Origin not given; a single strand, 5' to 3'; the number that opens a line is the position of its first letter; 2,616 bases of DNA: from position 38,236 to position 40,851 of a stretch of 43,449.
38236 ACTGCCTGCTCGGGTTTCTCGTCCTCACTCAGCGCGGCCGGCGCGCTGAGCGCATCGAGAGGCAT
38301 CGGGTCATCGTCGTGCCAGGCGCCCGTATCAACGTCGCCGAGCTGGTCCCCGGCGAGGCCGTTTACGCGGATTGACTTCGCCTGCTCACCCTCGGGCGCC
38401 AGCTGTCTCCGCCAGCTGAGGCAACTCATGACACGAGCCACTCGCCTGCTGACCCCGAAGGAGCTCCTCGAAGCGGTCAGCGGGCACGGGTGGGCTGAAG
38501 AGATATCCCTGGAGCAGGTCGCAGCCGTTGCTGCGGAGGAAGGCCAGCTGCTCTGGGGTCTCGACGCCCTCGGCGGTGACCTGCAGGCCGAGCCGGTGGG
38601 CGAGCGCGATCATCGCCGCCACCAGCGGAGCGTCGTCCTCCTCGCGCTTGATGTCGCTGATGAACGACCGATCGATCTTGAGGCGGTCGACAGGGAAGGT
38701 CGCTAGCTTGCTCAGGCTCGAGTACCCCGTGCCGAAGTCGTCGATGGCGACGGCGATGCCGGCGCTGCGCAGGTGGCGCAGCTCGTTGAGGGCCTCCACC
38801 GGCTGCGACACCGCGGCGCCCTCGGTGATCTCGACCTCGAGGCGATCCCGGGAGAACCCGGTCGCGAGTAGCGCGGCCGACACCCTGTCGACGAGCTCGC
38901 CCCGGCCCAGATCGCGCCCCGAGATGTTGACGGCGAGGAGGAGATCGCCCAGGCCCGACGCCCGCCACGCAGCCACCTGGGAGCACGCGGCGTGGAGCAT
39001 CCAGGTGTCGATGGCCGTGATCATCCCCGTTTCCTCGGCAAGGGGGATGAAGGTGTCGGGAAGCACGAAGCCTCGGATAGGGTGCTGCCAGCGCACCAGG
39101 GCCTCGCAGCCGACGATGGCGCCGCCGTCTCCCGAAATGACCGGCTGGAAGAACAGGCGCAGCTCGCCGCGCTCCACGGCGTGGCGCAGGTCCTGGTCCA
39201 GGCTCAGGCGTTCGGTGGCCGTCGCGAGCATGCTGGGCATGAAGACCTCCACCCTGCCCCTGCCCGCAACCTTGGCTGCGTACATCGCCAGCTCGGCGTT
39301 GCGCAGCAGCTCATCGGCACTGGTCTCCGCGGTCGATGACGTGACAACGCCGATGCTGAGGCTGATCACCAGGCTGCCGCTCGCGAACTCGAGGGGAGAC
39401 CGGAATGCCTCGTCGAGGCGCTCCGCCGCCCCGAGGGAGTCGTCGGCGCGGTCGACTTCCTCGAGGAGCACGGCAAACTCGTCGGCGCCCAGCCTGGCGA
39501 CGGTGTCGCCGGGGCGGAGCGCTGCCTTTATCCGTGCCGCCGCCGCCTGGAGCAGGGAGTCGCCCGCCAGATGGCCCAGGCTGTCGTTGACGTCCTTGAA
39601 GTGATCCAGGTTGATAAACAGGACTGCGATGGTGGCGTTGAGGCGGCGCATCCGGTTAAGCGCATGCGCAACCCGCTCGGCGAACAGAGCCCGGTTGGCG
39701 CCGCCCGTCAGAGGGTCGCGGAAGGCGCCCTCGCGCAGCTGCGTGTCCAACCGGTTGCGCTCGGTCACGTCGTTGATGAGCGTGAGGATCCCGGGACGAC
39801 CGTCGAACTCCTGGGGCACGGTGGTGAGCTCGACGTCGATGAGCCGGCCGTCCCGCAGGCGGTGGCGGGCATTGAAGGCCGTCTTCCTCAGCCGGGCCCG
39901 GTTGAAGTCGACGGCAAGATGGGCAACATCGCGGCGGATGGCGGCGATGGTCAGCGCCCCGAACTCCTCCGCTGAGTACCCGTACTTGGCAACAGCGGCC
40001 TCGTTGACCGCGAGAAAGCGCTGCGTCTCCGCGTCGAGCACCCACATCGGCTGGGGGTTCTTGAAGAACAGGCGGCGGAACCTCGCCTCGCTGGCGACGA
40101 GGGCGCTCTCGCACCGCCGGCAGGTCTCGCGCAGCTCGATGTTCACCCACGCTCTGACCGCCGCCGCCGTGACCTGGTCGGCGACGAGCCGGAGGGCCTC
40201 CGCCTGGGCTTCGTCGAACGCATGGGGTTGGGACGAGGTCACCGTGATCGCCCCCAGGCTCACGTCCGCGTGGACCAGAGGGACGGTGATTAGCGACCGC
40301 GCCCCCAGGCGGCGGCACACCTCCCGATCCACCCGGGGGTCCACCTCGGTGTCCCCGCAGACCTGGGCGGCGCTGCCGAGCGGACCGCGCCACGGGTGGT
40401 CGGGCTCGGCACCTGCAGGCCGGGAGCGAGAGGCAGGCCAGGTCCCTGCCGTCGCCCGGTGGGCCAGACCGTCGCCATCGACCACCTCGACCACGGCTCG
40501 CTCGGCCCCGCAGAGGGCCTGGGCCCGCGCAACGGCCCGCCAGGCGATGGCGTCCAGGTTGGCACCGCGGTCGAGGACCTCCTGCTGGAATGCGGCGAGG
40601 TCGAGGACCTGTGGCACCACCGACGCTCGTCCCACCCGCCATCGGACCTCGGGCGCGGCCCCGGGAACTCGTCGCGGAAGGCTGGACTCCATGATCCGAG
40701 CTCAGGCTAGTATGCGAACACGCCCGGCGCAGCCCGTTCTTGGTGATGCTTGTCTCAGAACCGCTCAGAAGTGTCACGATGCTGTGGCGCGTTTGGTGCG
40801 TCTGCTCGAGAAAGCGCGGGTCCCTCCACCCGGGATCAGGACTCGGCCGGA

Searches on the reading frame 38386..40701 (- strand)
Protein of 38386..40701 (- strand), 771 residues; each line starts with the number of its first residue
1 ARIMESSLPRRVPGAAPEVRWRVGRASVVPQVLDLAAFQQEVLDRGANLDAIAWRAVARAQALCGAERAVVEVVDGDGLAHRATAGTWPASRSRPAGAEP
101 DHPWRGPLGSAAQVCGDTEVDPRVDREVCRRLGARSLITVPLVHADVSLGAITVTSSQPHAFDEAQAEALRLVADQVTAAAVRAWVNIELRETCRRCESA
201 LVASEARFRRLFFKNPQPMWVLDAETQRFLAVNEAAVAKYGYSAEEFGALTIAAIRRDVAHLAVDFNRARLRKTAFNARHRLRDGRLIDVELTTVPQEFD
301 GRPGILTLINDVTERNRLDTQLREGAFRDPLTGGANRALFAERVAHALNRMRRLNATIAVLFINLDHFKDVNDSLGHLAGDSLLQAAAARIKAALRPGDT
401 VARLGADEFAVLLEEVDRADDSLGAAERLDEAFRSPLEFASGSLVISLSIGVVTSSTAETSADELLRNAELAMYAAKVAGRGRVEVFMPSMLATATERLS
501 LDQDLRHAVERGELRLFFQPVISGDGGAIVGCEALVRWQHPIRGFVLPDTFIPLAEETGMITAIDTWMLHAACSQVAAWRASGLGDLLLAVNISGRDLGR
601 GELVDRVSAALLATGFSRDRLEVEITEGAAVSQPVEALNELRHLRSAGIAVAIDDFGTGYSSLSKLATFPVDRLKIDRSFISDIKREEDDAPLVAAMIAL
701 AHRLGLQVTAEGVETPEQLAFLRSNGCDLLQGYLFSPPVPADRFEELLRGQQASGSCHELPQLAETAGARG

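Call 11: search_protein_families(library=pfam, proteins=[window:38386-40701:-], max_evalue=0.001)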
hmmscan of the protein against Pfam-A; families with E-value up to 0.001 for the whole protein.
window:38386-40701:- (771 aa): 6 families
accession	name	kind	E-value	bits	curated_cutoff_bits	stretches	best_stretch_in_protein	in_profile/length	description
PF00563.25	EAL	-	1.7e-78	263.7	31.3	1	503-738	2-236/236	EAL domain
PF00990.26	GGDEF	-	1.9e-40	138.7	23.8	1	326-482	1-160/161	Diguanylate cyclase, GGDEF domain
PF13185.12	GAF_2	-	3.7e-11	43.8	28.6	1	47-180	2-134/136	GAF domain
PF01590.32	GAF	-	4.2e-11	43.9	22.4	1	49-180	2-132/133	GAF domain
PF13492.12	GAF_3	-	3.8e-07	31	27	1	48-177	1-123/129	GAF domain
PF13188.13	PAS_8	-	8.4e-05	22.8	21.8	1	206-247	1-38/65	PAS domain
